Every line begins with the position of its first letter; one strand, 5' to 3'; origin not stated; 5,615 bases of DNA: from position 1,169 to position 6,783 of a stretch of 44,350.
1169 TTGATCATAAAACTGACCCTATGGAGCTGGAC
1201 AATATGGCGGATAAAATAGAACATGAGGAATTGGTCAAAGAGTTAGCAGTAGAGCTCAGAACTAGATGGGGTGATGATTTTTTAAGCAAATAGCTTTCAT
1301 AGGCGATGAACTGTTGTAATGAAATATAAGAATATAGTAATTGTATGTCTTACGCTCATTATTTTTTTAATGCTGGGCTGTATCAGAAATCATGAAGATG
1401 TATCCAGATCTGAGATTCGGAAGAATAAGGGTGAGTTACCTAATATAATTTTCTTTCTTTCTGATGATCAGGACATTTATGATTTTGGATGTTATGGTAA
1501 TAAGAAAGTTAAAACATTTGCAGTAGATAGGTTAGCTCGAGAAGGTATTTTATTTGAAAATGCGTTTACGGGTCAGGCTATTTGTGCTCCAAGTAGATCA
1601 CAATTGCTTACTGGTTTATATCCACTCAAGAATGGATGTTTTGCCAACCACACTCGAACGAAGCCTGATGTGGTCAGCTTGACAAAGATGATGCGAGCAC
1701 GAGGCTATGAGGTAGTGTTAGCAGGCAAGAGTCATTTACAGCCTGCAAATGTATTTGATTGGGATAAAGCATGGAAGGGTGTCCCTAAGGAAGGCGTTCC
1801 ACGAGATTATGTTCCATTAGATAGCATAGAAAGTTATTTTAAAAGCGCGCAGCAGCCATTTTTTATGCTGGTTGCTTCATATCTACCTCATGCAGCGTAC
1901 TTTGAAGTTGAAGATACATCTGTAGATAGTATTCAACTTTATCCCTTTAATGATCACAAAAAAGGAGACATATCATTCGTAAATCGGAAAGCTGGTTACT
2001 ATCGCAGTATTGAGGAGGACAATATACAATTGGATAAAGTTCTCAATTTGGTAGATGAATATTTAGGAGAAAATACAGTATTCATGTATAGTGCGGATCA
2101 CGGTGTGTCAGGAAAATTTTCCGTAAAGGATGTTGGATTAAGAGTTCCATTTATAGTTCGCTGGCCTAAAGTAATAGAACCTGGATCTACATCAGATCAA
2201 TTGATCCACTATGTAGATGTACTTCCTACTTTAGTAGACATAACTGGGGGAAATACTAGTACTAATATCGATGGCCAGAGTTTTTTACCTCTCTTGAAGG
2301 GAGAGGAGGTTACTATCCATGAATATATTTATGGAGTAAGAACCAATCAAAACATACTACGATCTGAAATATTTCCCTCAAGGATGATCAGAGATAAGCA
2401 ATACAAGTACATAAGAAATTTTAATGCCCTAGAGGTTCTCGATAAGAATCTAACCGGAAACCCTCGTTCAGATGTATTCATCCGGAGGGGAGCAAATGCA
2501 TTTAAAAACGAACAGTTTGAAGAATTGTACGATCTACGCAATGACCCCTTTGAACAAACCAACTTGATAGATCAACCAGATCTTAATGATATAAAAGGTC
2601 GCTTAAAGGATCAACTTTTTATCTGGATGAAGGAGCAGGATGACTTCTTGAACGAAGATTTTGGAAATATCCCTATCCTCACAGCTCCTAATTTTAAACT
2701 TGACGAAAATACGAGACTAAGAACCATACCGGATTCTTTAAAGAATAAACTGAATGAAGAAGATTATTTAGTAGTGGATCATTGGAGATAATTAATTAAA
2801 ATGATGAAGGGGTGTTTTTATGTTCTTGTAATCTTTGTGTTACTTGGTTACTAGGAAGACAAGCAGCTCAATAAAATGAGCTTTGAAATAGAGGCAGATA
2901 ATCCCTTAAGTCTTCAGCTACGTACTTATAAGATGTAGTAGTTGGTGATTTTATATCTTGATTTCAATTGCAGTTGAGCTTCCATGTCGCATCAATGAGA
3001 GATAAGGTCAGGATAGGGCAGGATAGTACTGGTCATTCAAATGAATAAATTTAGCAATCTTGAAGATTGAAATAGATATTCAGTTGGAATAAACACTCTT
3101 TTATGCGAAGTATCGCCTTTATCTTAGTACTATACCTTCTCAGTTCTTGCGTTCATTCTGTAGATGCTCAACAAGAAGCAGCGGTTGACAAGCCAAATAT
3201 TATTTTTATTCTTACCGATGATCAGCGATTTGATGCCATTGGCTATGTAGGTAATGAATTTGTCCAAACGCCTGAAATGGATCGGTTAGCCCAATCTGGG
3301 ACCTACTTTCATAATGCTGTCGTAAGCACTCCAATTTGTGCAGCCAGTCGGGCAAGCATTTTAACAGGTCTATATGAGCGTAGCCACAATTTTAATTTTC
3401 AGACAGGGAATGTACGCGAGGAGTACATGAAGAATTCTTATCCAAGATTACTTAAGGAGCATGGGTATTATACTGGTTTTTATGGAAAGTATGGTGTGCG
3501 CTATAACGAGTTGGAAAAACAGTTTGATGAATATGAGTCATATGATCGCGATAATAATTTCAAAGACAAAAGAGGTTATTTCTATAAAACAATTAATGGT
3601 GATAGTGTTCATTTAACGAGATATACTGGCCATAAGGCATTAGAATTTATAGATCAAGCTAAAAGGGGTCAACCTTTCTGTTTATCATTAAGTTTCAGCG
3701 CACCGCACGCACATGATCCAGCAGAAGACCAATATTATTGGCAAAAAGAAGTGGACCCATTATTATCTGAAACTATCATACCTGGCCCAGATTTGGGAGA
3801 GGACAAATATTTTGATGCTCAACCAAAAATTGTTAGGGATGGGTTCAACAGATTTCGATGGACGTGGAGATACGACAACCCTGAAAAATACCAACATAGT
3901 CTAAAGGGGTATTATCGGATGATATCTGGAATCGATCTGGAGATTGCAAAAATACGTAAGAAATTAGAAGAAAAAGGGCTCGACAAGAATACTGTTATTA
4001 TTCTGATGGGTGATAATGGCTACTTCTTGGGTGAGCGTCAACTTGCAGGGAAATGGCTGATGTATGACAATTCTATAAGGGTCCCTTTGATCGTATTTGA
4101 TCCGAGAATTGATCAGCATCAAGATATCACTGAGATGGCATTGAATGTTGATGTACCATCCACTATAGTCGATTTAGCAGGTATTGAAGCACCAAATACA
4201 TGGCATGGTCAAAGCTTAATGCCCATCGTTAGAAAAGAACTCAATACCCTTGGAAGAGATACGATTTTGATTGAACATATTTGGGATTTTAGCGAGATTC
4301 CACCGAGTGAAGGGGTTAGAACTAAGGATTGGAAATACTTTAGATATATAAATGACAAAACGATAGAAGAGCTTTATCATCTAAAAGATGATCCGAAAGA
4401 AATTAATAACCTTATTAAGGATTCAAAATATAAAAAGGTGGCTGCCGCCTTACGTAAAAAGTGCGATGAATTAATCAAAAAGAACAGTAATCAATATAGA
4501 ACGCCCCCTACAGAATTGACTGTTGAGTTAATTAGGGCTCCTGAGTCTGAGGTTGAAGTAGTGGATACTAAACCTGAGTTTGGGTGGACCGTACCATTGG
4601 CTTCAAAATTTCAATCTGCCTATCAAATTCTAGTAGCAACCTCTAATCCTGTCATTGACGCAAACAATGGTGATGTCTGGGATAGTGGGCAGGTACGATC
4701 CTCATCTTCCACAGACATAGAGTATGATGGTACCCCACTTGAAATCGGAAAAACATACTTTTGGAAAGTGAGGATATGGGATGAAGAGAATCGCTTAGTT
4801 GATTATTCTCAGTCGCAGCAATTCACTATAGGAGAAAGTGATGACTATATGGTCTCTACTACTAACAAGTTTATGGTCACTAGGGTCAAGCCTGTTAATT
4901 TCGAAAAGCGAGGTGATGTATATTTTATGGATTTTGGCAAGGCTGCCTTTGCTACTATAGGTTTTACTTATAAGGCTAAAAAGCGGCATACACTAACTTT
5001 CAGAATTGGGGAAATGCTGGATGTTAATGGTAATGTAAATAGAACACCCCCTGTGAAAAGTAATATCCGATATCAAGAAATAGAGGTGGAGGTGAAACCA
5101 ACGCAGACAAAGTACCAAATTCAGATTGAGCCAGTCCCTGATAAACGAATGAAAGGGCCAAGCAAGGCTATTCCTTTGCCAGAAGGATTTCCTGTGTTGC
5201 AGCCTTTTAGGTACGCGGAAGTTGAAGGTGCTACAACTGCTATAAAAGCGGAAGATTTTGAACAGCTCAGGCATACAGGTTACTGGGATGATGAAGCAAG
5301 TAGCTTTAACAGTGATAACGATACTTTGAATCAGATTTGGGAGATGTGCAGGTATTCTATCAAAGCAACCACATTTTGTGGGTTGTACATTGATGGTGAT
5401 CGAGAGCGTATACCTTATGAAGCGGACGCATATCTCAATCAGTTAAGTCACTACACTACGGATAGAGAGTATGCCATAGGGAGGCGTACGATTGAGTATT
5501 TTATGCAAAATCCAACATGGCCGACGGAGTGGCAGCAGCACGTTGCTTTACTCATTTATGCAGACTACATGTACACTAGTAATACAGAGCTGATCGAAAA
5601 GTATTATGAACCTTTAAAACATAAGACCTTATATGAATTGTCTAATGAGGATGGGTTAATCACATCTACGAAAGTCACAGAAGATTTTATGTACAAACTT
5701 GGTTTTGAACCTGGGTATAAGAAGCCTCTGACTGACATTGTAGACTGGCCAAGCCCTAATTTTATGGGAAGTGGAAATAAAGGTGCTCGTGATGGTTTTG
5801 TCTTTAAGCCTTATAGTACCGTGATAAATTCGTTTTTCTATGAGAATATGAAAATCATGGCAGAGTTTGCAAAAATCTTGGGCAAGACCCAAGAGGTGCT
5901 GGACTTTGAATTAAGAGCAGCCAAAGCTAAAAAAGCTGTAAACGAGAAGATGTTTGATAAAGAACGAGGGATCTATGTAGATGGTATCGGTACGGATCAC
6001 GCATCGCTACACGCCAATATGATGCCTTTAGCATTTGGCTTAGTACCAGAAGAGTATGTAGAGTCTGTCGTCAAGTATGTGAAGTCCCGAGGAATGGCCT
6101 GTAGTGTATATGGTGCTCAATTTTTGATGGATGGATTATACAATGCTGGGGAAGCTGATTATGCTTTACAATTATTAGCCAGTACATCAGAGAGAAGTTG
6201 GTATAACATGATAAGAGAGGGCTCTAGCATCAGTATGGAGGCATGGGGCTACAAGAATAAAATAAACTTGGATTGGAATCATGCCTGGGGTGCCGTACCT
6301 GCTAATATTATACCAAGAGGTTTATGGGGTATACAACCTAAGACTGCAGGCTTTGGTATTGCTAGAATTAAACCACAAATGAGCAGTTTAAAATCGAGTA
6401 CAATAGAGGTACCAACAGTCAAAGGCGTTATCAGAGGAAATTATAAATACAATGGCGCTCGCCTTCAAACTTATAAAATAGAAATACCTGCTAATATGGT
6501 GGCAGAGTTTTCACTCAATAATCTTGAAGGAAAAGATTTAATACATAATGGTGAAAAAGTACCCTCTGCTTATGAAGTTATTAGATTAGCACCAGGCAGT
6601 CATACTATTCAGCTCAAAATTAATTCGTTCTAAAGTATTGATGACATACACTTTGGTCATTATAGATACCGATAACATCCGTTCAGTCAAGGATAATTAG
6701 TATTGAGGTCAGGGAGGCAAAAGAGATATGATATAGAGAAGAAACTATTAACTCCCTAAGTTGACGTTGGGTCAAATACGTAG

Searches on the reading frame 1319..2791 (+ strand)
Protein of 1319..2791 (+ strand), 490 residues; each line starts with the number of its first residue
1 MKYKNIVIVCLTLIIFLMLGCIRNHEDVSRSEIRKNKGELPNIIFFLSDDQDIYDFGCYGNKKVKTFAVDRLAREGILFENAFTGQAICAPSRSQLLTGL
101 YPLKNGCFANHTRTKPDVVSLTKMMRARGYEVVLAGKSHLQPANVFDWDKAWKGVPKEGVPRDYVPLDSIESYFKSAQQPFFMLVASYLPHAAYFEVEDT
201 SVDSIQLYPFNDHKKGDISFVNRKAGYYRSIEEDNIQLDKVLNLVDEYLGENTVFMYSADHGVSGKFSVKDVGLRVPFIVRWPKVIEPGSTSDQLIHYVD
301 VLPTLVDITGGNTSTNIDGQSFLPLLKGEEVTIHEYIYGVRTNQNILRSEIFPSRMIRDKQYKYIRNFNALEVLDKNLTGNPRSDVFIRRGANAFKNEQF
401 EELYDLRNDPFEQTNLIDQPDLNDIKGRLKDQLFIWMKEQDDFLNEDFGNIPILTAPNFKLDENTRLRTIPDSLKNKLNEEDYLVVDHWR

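Call 11: search_protein_families(library=pfam, proteins=[window:1319-2791:+], max_evalue=0.0001)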
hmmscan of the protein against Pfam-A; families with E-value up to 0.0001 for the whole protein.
window:1319-2791:+ (490 aa): 2 families
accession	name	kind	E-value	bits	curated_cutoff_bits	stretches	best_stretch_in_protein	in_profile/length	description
PF00884.28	Sulfatase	-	2.1e-36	126.2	25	1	41-310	1-300/301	Sulfatase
PF16347.10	SGSH_C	-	3.7e-21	76.3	29.3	1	261-373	3-115/154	N-sulphoglucosamine sulphohydrolase, C-terminal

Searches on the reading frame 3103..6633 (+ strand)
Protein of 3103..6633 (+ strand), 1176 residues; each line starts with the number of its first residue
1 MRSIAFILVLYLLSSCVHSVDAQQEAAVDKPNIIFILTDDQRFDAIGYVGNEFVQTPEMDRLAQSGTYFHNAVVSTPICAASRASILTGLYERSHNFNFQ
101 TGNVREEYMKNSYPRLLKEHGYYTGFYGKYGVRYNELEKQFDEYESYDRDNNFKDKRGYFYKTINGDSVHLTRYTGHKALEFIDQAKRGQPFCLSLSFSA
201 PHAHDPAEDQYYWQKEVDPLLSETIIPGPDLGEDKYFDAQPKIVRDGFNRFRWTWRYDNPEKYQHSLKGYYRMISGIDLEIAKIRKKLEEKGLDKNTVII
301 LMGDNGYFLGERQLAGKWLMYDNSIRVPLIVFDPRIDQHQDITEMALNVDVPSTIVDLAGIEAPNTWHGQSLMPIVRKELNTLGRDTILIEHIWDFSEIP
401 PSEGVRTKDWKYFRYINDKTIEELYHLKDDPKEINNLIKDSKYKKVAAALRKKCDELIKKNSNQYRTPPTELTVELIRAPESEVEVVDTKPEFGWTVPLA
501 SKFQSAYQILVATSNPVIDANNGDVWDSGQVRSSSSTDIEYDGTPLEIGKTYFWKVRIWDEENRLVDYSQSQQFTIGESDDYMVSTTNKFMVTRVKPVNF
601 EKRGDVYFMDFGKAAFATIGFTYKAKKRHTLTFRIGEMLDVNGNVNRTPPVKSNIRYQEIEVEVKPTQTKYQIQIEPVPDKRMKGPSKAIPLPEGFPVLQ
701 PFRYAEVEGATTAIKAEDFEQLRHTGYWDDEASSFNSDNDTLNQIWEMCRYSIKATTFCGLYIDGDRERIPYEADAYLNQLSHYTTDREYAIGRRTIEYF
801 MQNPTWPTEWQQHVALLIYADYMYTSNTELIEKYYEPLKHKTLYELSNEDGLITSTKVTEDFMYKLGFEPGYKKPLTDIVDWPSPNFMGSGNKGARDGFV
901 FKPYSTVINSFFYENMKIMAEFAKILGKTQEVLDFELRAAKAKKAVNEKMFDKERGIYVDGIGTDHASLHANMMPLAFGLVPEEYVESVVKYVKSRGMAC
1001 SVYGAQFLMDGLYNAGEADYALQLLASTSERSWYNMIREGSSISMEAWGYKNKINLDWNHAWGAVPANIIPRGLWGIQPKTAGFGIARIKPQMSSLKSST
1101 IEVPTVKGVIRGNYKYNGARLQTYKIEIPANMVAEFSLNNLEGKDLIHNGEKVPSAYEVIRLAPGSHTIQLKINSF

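Call 11: search_protein_families(library=pfam, proteins=[window:3103-6633:+], max_evalue=0.0001)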
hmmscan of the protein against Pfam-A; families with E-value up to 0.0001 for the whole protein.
window:3103-6633:+ (1176 aa): 9 families
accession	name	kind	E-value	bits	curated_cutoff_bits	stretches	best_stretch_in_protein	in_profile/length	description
PF00884.28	Sulfatase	-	7.7e-48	163.8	25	1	31-361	1-301/301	Sulfatase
PF17389.8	Bac_rhamnosid6H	-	2.8e-43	148.9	24.5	1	731-1070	2-335/339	Bacterial alpha-L-rhamnosidase 6 hairpin glycosidase domain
PF16347.10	SGSH_C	-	1.5e-30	106.8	29.3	1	310-459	1-153/154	N-sulphoglucosamine sulphohydrolase, C-terminal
PF25788.1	Ig_Rha78A_N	-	5.6e-22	78.4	27.4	1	470-577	2-102/105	Rha78A-like, N-terminal immunoglobulin domain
PF17390.7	Bac_rhamnosid_C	-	7.8e-08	32.5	22.1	1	1076-1144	1-69/78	Bacterial alpha-L-rhamnosidase C-terminal domain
PF22422.2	MGH1-like_GH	-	9.8e-08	32.4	27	1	897-994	166-265/356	Mannosylglycerate hydrolase MGH1-like glycoside hydrolase domain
PF01204.24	Trehalase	-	1.4e-07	31.2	21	1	908-995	309-404/512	Trehalase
PF05592.18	Bac_rhamnosid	-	2.8e-06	27.6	22.2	1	603-719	4-96/102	Bacterial alpha-L-rhamnosidase concanavalin-like domain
PF01663.27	Phosphodiest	-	3.4e-06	27.3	23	0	48-95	16-60/342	Type I phosphodiesterase / nucleotide pyrophosphatase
